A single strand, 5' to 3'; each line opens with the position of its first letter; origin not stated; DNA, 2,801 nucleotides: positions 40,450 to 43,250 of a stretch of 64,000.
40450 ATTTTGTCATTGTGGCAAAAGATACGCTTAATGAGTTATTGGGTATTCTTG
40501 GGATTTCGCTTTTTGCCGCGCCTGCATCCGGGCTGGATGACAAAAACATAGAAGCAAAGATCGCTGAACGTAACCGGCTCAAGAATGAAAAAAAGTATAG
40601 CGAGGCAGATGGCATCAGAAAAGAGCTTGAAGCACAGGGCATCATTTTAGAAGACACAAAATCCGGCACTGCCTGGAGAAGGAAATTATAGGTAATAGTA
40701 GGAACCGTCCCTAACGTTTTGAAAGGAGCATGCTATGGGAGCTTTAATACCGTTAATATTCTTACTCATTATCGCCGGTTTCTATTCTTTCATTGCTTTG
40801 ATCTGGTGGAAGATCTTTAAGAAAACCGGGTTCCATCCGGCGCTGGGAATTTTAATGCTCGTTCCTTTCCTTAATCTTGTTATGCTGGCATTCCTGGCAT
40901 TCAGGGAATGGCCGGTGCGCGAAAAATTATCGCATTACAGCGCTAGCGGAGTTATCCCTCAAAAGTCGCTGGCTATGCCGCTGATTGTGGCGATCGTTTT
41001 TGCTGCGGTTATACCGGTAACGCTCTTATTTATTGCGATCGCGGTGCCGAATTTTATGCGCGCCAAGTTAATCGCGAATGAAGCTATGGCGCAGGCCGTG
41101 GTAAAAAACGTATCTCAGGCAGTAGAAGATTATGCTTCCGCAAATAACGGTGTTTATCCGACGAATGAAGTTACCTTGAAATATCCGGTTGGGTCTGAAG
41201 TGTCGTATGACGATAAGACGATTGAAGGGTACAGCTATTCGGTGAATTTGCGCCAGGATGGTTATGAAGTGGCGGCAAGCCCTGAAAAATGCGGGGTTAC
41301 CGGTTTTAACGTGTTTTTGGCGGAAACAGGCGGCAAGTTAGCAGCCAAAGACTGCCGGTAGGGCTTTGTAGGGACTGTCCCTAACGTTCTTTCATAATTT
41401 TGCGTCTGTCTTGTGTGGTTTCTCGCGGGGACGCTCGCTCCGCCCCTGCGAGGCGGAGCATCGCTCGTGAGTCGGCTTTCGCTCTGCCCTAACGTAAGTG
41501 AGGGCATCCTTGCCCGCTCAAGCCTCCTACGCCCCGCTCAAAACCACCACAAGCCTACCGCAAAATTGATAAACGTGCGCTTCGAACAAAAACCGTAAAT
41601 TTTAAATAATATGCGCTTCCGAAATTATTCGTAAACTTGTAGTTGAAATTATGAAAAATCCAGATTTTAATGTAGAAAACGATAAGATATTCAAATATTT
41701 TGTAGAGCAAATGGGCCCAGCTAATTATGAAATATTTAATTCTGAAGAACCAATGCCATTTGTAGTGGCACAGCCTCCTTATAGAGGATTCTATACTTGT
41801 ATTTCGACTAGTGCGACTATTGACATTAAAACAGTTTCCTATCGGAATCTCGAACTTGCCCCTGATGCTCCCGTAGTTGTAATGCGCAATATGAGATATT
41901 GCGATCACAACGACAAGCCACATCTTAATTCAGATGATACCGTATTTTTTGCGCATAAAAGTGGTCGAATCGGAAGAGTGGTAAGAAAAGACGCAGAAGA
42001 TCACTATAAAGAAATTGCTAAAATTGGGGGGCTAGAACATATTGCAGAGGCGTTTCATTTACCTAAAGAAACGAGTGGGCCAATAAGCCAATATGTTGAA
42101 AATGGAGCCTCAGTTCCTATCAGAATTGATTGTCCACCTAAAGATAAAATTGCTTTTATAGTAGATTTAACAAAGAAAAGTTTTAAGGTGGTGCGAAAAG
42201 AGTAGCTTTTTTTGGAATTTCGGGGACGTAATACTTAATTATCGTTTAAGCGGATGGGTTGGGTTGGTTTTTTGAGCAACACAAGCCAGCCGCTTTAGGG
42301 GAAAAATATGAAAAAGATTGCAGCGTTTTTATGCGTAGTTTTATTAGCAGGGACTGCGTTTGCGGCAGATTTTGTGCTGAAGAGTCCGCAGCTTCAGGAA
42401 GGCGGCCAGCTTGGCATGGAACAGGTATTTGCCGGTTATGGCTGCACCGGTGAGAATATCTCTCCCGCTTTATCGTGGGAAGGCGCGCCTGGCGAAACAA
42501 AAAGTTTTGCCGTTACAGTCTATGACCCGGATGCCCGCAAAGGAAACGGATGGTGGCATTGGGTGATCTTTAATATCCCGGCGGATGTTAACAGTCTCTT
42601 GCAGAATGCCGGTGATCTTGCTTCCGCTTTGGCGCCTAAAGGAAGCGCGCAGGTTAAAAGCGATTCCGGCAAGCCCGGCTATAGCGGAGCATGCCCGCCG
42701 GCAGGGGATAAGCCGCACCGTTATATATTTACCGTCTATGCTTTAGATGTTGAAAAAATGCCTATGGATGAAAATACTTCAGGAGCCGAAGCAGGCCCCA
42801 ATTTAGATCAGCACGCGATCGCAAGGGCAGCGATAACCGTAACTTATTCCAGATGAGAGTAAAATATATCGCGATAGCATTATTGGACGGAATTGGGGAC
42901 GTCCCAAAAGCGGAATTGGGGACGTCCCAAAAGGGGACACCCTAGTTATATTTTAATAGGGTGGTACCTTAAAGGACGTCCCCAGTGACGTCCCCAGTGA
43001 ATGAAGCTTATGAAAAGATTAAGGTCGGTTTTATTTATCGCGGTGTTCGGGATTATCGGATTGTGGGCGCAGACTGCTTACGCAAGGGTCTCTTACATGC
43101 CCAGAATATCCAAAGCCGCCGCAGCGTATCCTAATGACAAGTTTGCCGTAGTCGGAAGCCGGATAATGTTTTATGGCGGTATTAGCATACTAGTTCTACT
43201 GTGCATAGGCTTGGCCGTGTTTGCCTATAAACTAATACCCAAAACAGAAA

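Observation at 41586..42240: Compositionally foreign AT-rich islet encoding a 184-aa orphan protein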

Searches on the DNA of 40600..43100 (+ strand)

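Call 67: search_rna_families(source=window, start=40600, end=43100, threshold=evalue, max_evalue=1)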
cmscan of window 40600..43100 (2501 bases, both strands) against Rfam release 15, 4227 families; matches with E-value up to 1: 1.
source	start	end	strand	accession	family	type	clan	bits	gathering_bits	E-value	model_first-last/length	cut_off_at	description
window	42916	42984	-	RF04280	mir-890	Gene; miRNA;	CL00136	23.5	56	0.047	1-74/74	no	mir-890 microRNA precursor family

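Call 102: search_rna_families(sources=[L001, L018, L019], threshold=evalue, max_evalue=0.01)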
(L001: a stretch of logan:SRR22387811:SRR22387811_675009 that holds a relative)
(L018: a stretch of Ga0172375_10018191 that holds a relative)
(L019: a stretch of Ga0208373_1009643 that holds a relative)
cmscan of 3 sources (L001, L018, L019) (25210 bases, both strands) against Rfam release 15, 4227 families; matches with E-value up to 0.01: 0.
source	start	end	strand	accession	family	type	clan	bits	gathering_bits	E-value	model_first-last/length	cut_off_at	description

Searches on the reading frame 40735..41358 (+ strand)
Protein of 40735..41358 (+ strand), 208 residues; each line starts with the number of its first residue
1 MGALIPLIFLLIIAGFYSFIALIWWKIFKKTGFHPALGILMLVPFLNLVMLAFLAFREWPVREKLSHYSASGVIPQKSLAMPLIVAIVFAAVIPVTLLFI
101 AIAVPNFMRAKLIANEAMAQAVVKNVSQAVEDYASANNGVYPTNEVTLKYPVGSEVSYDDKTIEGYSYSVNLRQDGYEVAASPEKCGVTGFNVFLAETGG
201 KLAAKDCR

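Call 5: search_protein_families(library=pfam, proteins=[window:40735-41358:+], max_evalue=1)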
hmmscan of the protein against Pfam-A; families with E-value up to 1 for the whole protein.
window:40735-41358:+ (208 aa): 2 families
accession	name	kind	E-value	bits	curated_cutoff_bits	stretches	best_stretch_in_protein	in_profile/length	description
PF08334.16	T2SSG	-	0.045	14.2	21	1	109-178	4-71/108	Type II secretion system (T2SS), protein G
PF19529.4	DUF6057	-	0.28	10.4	29.8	1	4-99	154-251/569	Family of unknown function (DUF6057)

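Call 69: find_homologous_proteins(query=window:40735-41358:+, max_evalue=1e-10)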
Query window:40735-41358:+ (208 aa): 7 proteins with E <= 1e-10 among 592 candidates.
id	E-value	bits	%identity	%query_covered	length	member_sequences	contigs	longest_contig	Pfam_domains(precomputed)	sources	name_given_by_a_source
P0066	6.9e-131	452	100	100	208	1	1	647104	-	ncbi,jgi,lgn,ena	ncbi:MAG: hypothetical protein WC532_00220 [Candidatus Omnitrophota bacterium]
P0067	2.2e-87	310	69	100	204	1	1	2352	-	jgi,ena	-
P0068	7.4e-83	295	64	93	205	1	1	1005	-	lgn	-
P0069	1.1e-77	278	59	97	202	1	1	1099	-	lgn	-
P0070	5.1e-67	244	54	97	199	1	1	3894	-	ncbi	-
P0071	2.9e-52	195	48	100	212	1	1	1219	-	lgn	-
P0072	2.2e-43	166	40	100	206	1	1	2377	-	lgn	-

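Call 70: find_encoding_contigs(protein=P0067, flank=6000)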
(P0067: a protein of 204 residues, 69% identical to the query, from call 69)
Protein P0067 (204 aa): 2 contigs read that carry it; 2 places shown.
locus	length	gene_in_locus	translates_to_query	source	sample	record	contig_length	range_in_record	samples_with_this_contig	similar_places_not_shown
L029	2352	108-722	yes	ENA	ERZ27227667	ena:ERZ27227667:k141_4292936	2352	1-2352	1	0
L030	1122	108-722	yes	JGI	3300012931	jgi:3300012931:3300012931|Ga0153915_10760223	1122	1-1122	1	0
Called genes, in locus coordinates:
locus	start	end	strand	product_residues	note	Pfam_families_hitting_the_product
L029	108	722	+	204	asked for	-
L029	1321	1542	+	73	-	-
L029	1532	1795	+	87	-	PF05016:ParE_toxin, PF06769:YoeB_toxin (weak)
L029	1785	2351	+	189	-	?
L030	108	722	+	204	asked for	-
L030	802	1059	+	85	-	-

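Call 71: find_encoding_contigs(protein=P0070, flank=6000)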
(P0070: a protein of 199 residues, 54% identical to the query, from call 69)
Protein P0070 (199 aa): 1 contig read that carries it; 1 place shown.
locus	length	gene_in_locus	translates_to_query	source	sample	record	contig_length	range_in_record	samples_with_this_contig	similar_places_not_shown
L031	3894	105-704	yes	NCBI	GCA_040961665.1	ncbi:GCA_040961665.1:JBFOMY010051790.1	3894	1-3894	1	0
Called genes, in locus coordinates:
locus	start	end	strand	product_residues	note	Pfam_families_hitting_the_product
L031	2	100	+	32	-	?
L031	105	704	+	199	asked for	-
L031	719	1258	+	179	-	-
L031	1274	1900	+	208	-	PF02223:Thymidylate_kin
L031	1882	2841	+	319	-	PF13177:DNA_pol3_delta2, PF00004:AAA (weak), PF09115:DNApol3-delta_C (weak)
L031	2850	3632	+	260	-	PF04468:PSP1, PF28472:PSP1_3rd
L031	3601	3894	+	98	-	?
